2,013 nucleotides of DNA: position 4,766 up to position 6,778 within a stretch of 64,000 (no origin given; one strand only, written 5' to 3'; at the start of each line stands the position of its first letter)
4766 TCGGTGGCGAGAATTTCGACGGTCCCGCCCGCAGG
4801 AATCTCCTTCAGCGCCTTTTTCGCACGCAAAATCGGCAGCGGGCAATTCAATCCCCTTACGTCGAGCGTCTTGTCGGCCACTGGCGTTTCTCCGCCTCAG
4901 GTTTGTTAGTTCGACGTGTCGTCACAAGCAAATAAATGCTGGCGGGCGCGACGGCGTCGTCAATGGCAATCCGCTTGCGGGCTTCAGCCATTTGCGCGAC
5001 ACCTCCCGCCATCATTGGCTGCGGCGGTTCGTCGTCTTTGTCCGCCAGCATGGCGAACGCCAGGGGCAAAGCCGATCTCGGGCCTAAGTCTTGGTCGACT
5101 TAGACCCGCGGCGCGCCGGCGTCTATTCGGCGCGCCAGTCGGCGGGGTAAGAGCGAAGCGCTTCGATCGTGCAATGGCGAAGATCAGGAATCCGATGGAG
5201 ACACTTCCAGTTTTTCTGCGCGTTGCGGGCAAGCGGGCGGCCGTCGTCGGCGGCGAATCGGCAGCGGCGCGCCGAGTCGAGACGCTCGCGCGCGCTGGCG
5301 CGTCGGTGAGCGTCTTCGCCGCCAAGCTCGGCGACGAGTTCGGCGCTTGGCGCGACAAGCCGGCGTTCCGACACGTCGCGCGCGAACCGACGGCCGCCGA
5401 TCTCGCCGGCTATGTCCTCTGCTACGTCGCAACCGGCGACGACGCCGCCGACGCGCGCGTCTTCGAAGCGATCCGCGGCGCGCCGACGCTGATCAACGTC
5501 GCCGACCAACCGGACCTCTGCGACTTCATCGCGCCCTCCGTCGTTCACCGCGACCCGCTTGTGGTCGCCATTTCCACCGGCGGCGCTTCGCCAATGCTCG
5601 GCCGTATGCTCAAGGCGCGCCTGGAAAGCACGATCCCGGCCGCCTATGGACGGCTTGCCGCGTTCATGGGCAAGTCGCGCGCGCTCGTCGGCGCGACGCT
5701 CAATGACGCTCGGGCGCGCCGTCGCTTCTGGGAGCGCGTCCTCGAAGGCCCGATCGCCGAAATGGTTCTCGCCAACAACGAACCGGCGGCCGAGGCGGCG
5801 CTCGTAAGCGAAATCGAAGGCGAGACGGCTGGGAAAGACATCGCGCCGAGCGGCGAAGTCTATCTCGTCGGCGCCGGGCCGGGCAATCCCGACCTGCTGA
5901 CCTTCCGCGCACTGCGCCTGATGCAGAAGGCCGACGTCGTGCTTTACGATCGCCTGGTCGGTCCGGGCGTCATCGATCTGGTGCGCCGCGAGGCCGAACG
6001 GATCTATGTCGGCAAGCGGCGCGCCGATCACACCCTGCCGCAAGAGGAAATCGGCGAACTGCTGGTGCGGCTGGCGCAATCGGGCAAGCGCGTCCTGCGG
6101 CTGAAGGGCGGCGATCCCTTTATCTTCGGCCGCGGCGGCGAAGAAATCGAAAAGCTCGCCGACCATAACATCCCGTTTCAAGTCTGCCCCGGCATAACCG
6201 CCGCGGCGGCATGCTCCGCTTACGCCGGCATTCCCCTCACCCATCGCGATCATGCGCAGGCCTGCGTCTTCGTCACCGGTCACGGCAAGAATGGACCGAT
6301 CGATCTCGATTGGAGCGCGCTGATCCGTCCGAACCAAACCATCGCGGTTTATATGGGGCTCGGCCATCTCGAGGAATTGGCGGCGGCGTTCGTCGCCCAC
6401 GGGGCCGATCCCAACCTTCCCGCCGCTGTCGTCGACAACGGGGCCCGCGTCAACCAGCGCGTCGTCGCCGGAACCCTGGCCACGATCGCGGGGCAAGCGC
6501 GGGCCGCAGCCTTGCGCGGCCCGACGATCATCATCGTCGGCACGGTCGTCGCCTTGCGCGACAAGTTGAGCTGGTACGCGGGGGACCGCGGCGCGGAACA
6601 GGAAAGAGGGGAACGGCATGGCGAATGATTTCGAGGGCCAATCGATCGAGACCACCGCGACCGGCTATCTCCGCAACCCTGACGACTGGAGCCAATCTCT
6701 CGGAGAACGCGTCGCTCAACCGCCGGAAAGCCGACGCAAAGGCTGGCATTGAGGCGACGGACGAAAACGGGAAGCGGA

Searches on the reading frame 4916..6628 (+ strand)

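Call 18: search_protein_families(library=pfam, proteins=[window:4916-6628:+], max_evalue=0.00001)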
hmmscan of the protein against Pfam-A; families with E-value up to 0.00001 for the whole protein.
window:4916-6628:+ (570 aa): 4 families
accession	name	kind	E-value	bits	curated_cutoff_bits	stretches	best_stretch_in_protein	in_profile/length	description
PF00590.25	TP_methylase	-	1.6e-52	179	27.8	1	315-524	2-211/212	Tetrapyrrole (Corrin/Porphyrin) Methylases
PF13241.12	NAD_binding_7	-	2.1e-21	76.9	22.1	1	99-208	1-104/104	Putative NAD(P)-binding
PF10414.14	CysG_dimeriser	-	1.1e-18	67.2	23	1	243-298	1-56/58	Sirohaem synthase dimerisation region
PF14824.11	Sirohm_synth_M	-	1.6e-07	31.2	25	1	212-238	1-27/28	Sirohaem biosynthesis protein central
